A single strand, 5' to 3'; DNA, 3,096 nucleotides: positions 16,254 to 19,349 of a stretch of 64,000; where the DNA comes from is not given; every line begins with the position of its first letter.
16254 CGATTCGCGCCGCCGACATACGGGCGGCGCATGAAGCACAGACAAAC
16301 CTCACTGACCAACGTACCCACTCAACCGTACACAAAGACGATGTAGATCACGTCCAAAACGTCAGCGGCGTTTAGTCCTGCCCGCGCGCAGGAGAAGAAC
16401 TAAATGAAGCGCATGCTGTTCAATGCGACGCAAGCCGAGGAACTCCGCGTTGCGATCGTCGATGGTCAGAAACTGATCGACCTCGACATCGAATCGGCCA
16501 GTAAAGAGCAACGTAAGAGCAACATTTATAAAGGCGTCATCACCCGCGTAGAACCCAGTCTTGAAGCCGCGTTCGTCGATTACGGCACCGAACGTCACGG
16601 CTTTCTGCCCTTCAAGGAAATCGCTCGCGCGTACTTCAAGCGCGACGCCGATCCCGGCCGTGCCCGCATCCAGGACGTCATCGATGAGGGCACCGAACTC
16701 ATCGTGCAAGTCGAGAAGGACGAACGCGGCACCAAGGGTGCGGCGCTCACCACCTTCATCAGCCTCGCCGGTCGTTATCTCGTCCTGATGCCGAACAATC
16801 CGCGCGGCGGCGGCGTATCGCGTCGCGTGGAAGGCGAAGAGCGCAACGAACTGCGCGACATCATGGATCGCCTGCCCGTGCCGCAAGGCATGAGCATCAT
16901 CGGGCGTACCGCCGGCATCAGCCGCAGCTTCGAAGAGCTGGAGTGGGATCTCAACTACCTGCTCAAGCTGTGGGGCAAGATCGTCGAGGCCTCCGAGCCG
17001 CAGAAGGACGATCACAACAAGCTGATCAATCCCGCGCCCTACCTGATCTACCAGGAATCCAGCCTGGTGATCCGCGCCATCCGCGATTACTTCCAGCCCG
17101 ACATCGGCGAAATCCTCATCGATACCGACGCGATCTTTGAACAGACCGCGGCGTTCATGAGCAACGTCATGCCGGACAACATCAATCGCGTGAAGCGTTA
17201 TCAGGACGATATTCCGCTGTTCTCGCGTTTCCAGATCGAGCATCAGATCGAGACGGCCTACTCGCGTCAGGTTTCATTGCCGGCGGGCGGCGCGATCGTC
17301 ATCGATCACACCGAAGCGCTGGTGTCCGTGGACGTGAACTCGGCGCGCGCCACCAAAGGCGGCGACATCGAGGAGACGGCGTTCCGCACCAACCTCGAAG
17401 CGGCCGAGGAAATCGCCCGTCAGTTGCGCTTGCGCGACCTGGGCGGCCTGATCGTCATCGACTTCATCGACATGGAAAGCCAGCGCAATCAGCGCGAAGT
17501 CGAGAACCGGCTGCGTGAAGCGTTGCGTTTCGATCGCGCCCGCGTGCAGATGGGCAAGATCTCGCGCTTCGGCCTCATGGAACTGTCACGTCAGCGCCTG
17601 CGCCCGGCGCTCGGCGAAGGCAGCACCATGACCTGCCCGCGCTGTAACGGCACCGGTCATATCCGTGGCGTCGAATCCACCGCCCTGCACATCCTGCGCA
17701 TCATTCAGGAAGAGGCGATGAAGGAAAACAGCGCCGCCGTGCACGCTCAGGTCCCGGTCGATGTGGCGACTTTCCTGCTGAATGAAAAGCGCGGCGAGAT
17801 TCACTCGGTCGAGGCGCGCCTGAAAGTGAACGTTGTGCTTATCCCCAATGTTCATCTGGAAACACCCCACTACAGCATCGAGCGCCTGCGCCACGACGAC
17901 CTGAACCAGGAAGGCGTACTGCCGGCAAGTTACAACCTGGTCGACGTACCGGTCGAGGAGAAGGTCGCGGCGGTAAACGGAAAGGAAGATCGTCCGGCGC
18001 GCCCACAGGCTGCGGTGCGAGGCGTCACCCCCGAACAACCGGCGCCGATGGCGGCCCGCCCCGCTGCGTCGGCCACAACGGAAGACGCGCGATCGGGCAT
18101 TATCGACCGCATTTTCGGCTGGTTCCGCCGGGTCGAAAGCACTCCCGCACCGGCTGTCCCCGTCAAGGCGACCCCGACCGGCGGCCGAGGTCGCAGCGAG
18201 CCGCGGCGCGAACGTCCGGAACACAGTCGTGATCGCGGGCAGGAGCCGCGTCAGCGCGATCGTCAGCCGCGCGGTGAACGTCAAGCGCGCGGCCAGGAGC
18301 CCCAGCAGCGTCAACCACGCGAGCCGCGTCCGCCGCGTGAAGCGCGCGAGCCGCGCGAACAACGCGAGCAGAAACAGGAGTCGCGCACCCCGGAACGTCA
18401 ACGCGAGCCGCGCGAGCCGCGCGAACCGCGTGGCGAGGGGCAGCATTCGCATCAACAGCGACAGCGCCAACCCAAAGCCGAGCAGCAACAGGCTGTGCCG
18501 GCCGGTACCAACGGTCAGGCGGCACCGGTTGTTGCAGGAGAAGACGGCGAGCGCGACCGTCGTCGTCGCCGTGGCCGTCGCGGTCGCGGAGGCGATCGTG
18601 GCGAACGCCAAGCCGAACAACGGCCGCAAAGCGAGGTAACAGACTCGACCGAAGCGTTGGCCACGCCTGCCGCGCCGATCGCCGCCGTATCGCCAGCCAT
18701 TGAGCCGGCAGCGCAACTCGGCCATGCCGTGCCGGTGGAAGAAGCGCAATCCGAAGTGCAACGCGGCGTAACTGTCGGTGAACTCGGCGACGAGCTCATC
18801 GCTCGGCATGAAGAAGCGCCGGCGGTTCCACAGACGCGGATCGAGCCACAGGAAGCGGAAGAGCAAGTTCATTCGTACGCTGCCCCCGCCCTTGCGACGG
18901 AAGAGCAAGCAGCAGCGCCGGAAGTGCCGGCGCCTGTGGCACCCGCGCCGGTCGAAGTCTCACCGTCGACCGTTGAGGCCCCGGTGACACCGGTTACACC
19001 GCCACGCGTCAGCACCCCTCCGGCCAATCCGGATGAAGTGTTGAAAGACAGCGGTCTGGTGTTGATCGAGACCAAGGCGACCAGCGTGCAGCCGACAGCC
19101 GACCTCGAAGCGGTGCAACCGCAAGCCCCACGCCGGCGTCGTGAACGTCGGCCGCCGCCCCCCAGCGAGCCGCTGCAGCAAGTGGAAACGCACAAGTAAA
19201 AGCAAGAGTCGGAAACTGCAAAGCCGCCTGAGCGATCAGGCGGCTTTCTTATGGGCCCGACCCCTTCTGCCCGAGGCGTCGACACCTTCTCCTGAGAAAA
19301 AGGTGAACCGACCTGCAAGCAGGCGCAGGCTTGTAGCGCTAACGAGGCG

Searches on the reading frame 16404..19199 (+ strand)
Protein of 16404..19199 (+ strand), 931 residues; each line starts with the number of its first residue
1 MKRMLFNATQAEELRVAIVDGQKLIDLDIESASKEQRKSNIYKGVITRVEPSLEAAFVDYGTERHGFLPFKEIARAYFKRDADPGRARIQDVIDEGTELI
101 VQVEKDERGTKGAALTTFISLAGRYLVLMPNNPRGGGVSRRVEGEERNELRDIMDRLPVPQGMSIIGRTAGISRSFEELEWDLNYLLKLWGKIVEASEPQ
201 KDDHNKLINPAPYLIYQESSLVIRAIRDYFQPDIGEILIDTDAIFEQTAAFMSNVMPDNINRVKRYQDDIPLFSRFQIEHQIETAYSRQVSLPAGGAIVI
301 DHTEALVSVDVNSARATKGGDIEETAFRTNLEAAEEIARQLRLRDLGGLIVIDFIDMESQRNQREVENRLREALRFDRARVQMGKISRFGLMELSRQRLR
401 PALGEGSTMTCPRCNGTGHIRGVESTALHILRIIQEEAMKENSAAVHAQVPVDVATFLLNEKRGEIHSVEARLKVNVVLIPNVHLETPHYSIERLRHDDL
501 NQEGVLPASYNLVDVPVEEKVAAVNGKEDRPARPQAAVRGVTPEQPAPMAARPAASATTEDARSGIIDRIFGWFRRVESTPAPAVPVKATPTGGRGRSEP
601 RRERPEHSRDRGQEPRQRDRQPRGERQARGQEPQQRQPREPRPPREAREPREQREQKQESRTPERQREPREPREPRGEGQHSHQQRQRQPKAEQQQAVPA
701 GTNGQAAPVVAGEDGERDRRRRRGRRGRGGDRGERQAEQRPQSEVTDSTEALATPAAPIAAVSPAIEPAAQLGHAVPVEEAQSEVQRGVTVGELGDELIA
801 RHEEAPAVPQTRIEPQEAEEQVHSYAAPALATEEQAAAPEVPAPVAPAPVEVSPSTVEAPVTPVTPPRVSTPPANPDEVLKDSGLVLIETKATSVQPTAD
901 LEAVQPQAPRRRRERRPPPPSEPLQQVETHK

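Call 59: search_protein_families(library=pfam, proteins=[window:16404-19199:+], max_evalue=0.00001)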
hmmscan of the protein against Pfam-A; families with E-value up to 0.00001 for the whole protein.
window:16404-19199:+ (931 aa): 3 families
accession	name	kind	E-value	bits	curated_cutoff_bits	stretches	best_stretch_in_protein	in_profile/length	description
PF10150.14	RNase_E_G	-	2.6e-96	322.7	25.5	1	120-398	1-269/270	Ribonuclease E/G family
PF20833.2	RNase_E_G_Thio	-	1.2e-33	115.6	26.8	1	410-494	1-85/86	RNase E/G, Thioredoxin-like domain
PF00575.29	S1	-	4.1e-07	30.7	22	1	37-116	3-72/74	S1 RNA binding domain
